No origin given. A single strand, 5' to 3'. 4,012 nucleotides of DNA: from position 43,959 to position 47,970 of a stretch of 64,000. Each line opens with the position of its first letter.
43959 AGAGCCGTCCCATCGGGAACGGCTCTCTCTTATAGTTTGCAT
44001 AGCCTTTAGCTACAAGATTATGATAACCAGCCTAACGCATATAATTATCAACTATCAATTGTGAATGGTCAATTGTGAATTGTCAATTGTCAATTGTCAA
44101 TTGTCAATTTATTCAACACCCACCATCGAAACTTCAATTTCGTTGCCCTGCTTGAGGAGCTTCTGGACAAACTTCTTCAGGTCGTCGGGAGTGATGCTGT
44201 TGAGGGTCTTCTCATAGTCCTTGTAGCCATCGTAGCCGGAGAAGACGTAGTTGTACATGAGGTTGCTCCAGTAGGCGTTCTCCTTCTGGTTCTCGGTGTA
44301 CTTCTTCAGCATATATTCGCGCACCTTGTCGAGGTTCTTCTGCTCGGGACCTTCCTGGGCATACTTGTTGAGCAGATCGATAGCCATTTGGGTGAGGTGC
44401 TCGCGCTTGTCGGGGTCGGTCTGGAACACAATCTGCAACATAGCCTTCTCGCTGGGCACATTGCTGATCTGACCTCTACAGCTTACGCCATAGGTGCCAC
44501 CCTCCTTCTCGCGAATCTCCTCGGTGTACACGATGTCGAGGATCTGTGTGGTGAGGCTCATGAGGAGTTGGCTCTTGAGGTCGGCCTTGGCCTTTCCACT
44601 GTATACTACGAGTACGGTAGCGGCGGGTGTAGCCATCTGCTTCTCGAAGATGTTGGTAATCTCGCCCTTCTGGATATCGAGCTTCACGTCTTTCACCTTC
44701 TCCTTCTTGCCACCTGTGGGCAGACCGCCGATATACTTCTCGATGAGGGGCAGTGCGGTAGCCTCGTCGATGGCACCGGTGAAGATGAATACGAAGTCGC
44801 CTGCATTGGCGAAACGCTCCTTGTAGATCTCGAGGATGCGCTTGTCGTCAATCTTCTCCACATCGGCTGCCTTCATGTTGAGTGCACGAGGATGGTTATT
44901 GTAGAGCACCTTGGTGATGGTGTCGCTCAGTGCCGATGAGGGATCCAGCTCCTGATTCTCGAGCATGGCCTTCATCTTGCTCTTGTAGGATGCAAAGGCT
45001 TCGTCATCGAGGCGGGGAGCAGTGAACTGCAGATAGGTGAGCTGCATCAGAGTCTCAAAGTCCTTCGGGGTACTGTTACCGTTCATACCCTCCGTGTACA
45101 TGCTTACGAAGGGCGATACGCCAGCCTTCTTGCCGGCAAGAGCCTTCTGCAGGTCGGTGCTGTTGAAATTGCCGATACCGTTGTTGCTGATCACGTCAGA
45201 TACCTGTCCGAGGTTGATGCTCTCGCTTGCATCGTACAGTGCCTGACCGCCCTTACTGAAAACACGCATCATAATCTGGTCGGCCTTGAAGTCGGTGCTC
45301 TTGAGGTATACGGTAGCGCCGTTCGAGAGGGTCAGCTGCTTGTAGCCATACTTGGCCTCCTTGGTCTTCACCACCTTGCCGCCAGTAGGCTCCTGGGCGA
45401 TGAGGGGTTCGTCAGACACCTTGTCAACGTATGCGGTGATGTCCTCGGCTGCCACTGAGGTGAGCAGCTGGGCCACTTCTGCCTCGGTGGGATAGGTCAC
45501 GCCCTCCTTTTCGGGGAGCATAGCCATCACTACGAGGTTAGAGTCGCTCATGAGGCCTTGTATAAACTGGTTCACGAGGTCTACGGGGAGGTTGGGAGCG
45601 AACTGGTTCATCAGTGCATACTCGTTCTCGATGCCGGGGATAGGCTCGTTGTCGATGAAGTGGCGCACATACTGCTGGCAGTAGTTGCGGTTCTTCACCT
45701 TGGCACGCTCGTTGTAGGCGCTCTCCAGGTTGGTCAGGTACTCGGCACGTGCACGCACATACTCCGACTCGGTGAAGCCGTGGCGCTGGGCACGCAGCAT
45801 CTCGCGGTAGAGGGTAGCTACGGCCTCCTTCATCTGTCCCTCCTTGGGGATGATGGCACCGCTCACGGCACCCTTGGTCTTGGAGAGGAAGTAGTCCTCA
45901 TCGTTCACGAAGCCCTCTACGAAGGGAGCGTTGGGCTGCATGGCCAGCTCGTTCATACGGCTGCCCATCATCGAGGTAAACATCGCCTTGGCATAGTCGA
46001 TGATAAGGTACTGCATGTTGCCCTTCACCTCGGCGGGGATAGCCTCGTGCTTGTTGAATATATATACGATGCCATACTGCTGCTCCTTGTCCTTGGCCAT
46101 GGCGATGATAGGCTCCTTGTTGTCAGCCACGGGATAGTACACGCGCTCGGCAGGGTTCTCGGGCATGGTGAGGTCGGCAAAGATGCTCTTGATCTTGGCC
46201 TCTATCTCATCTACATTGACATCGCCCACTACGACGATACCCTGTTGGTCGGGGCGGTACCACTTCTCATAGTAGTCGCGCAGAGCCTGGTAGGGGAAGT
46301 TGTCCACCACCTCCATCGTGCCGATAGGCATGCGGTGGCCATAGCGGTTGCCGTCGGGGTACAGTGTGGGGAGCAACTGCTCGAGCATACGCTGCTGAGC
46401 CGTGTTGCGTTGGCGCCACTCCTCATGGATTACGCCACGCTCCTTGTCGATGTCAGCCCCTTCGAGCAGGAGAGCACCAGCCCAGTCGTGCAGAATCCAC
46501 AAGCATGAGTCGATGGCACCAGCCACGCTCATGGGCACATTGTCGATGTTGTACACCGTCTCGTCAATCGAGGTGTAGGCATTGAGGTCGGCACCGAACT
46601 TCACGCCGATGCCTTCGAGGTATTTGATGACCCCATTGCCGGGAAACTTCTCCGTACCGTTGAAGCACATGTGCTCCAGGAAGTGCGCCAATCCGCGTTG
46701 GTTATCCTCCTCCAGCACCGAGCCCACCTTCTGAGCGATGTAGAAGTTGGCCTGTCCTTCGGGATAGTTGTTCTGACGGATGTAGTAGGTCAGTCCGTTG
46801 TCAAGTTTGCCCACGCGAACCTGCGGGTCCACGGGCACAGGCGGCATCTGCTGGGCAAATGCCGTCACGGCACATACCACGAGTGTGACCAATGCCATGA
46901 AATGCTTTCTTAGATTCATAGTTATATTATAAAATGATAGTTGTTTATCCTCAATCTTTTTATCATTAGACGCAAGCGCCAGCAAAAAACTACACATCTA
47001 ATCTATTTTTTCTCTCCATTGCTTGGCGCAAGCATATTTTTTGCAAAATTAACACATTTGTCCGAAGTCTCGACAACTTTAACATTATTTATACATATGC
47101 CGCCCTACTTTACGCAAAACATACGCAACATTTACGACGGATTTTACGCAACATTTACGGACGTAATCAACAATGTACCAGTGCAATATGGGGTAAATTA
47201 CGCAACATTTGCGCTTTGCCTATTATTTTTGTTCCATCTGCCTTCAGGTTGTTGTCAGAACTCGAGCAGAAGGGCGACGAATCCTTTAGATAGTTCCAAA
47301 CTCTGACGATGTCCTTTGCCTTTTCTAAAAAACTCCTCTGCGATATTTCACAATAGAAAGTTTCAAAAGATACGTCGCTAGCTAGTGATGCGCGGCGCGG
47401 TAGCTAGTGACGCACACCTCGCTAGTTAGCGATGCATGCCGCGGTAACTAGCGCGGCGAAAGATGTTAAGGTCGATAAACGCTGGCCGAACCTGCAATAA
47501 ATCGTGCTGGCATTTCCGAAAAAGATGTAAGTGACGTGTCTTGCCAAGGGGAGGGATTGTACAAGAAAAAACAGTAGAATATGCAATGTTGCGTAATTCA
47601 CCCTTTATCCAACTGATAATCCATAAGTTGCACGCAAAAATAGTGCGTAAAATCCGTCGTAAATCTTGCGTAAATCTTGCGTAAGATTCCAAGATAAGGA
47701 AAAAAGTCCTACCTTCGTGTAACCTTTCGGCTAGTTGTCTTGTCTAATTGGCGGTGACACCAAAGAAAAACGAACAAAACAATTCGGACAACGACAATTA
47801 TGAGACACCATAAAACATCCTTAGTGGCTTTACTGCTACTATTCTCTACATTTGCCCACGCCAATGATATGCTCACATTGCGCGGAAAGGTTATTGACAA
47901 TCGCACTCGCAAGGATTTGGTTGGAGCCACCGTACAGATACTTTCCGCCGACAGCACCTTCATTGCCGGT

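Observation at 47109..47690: Element copy C: ~580-bp palindromic module of 11-bp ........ words between the M16 promoter and the ECF-type promoter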

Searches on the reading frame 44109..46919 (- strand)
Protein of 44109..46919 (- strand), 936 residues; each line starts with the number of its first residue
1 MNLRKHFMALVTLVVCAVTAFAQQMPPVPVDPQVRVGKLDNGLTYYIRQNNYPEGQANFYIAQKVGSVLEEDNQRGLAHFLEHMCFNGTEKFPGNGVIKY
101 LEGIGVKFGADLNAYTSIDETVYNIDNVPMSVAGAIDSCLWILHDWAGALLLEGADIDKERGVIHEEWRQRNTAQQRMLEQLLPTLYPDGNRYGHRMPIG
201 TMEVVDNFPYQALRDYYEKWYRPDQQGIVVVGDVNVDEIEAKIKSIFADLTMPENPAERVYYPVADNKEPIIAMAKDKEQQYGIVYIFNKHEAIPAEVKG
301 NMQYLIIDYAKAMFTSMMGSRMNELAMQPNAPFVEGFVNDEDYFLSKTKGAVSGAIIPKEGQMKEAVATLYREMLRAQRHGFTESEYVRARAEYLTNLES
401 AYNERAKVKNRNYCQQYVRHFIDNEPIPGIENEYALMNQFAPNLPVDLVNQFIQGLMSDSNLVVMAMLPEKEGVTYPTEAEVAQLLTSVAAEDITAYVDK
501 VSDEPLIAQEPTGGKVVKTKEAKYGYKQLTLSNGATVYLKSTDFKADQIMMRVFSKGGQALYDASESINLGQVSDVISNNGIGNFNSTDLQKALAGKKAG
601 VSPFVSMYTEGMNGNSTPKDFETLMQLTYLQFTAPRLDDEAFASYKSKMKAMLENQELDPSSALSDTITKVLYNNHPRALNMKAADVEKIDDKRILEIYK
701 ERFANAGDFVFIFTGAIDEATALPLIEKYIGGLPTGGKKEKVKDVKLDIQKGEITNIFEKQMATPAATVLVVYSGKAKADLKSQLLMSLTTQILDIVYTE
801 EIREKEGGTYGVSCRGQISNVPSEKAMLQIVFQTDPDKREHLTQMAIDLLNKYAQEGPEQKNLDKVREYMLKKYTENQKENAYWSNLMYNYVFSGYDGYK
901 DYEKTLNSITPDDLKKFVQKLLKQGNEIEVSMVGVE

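Call 16: search_protein_families(library=pfam, proteins=[window:44109-46919:-])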
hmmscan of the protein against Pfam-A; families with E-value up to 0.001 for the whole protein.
window:44109-46919:- (936 aa): 2 families
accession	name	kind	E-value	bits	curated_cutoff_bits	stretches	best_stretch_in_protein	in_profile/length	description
PF05193.26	Peptidase_M16_C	-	2.1e-35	122.7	23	2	693-868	5-179/181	Peptidase M16 inactive domain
PF00675.25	Peptidase_M16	-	1.5e-25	90.3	22.3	1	49-184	5-132/149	Insulinase (Peptidase family M16)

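Call 17: find_encoding_contigs(protein=window:44109-46919:-, flank=6000, max_places=10)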
Protein window:44109-46919:- (936 aa): 1 contig read that carries it; 1 place shown.
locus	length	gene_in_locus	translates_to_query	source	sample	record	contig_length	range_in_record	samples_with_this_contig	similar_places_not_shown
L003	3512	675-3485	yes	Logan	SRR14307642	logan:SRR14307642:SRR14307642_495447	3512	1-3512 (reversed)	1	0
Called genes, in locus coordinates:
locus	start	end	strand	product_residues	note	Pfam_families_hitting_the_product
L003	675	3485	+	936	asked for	PF00675:Peptidase_M16, PF05193:Peptidase_M16_C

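Call 18: find_homologous_proteins(query=window:44109-46919:-, max_evalue=1e-50)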
Query window:44109-46919:- (936 aa): 8000 proteins with E <= 1e-50 among 8000 candidates; the best 120 are listed.
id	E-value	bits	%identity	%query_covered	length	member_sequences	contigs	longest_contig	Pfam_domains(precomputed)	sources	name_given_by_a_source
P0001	0.0e+0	2077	98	100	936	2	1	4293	PF00675.26,PF05193.27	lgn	-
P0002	0.0e+0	1928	90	100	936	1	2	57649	PF00675.26,PF05193.27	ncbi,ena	-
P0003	0.0e+0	1920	90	100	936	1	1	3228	PF00675.26,PF05193.27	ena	-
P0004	0.0e+0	1920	90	100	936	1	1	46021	PF00675.26,PF05193.27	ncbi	-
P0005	0.0e+0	1919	90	100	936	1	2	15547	PF00675.26,PF05193.27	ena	-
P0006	0.0e+0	1918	90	100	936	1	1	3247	PF00675.26,PF05193.27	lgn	-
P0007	0.0e+0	1918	90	100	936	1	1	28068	PF00675.26,PF05193.27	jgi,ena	-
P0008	0.0e+0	1917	90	100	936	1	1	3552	PF00675.26,PF05193.27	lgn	-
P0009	0.0e+0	1916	90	100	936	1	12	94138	PF00675.26,PF05193.27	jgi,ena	-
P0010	0.0e+0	1916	90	100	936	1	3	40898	PF00675.26,PF05193.27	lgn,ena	-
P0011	0.0e+0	1914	89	100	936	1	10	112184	PF00675.26,PF05193.27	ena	-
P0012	0.0e+0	1913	89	100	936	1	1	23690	PF00675.26,PF05193.27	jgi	-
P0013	0.0e+0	1913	89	100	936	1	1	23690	PF00675.26,PF05193.27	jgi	-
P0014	0.0e+0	1913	89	100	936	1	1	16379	PF00675.26,PF05193.27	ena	-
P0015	0.0e+0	1913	89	100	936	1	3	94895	PF00675.26,PF05193.27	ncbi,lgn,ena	-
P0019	0.0e+0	1911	89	100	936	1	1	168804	PF00675.26,PF05193.27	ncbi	-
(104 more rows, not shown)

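Call 20: find_encoding_contigs(protein=P0001, flank=5000, max_places=4)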
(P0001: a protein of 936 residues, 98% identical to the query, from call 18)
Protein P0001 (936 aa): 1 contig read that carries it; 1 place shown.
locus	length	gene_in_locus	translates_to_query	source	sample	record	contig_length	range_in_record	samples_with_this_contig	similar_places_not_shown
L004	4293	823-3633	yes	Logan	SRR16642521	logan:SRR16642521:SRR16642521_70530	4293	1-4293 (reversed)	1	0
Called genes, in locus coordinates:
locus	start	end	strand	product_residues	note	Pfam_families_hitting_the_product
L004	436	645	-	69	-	-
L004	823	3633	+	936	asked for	PF00675:Peptidase_M16, PF05193:Peptidase_M16_C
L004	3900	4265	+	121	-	PF03965:Penicillinase_R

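Call 21: find_encoding_contigs(protein=P0009, flank=5000, max_places=10)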
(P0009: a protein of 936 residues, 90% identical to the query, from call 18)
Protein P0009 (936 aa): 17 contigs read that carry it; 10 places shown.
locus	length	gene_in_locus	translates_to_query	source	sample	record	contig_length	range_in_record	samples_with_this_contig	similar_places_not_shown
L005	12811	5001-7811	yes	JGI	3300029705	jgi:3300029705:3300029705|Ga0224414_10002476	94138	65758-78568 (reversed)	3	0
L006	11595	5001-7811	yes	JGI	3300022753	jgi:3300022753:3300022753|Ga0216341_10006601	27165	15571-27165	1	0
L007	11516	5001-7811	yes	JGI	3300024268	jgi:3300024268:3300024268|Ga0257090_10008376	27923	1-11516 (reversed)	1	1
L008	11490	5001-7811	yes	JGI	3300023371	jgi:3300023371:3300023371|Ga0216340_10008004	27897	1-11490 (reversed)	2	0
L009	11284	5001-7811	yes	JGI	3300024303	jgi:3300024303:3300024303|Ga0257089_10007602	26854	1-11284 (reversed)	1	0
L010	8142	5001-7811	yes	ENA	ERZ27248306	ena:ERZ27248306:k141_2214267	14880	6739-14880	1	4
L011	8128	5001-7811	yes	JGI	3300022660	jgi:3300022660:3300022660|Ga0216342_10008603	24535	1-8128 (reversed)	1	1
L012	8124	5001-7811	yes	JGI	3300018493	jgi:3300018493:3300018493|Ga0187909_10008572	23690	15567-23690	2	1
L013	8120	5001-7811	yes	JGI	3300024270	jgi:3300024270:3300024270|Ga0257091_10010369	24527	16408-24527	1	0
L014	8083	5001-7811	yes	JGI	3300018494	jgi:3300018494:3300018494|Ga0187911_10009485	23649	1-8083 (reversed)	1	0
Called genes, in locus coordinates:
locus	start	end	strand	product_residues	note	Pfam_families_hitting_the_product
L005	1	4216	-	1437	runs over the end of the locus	PF18470:Cas9_a (weak), PF13395:HNH_4, PF18541:RuvC_III (faint)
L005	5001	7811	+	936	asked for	PF00675:Peptidase_M16, PF05193:Peptidase_M16_C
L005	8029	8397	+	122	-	PF03965:Penicillinase_R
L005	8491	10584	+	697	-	PF05569:Peptidase_M56, PF03544:TonB_C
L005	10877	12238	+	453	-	PF00520:Ion_trans, PF07885:Ion_trans_2, PF28549:NDPSase_N, PF00293:NUDIX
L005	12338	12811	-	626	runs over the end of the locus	PF14849:YidC_periplas, PF02096:60KD_IMP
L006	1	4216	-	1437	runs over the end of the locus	PF18470:Cas9_a (weak), PF13395:HNH_4, PF18541:RuvC_III (faint)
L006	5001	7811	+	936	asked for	PF00675:Peptidase_M16, PF05193:Peptidase_M16_C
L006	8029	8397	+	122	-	PF03965:Penicillinase_R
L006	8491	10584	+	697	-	PF05569:Peptidase_M56, PF03544:TonB_C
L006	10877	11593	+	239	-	?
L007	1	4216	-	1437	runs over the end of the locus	PF18470:Cas9_a (weak), PF13395:HNH_4, PF18541:RuvC_III (faint)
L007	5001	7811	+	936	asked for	PF00675:Peptidase_M16, PF05193:Peptidase_M16_C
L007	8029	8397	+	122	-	PF03965:Penicillinase_R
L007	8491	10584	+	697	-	PF05569:Peptidase_M56, PF03544:TonB_C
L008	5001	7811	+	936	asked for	PF00675:Peptidase_M16, PF05193:Peptidase_M16_C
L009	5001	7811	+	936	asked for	PF00675:Peptidase_M16, PF05193:Peptidase_M16_C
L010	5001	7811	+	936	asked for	PF00675:Peptidase_M16, PF05193:Peptidase_M16_C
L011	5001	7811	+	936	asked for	PF00675:Peptidase_M16, PF05193:Peptidase_M16_C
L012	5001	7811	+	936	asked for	PF00675:Peptidase_M16, PF05193:Peptidase_M16_C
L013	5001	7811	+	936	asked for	PF00675:Peptidase_M16, PF05193:Peptidase_M16_C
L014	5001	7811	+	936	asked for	PF00675:Peptidase_M16, PF05193:Peptidase_M16_C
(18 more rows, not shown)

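Call 22: find_encoding_contigs(protein=P0019, flank=5000, max_places=4)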
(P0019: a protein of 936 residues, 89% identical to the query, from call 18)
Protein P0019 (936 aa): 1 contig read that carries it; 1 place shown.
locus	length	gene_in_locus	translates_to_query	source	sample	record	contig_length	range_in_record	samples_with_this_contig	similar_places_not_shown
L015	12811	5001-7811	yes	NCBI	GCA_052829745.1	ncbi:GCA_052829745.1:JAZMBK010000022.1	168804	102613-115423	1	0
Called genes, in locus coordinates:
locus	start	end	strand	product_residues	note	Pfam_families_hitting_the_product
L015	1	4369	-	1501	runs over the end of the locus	PF16593:Cas9-BH (faint), PF13395:HNH_4, PF18541:RuvC_III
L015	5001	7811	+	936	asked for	PF00675:Peptidase_M16, PF05193:Peptidase_M16_C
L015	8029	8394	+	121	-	PF03965:Penicillinase_R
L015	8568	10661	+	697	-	PF05569:Peptidase_M56, PF03544:TonB_C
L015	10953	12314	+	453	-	PF00520:Ion_trans, PF07885:Ion_trans_2, PF28549:NDPSase_N, PF00293:NUDIX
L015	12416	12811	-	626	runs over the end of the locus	PF14849:YidC_periplas, PF02096:60KD_IMP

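Call 91: list_cluster_members(proteins=[P0019, P0002, P0244, P0242])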
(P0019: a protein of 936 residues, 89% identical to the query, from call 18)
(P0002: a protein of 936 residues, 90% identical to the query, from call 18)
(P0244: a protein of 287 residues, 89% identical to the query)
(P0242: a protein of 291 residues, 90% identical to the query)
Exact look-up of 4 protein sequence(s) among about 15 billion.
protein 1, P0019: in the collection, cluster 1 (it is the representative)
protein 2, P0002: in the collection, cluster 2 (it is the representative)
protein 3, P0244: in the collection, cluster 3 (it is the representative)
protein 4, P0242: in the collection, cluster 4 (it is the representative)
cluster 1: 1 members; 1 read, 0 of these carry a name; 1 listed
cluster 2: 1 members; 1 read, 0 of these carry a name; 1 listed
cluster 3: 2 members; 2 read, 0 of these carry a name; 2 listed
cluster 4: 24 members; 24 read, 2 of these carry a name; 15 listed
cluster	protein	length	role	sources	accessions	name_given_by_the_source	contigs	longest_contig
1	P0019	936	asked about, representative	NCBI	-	-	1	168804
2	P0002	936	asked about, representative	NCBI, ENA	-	-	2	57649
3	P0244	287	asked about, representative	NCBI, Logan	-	-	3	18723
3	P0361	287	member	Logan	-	-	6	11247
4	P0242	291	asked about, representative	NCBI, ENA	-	-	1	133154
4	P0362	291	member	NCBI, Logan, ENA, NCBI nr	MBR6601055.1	MAG: cation transporter [Bacteroidaceae bacterium] | cation transporter [Bacteroidaceae bacterium]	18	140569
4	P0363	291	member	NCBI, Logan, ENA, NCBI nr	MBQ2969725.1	MAG: cation transporter [Bacteroidaceae bacterium] | cation transporter [Bacteroidaceae bacterium]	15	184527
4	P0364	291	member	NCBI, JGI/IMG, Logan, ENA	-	-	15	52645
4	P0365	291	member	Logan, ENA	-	-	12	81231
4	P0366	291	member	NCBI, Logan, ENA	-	-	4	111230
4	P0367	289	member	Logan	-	-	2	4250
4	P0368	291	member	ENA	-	-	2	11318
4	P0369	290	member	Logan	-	-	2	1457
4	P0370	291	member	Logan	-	-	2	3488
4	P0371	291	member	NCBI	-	-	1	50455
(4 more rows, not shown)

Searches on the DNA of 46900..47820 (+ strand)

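Call 66: search_dna_similar(query=window:47095-47705:+, collection=plasmids, mode=distant, max_evalue=0.01)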
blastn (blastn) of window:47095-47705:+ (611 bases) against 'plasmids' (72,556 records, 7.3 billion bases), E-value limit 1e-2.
No match.

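Call 67: search_dna_similar(query=window:47095-47705:+, collection=phages, mode=distant, max_evalue=0.01)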
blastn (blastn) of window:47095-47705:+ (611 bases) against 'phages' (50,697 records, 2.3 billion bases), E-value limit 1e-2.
No match.

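Call 80: search_rna_families(source=window, start=46900, end=47820, threshold=evalue, max_evalue=1)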
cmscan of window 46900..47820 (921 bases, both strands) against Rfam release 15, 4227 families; matches with E-value up to 1: 0.
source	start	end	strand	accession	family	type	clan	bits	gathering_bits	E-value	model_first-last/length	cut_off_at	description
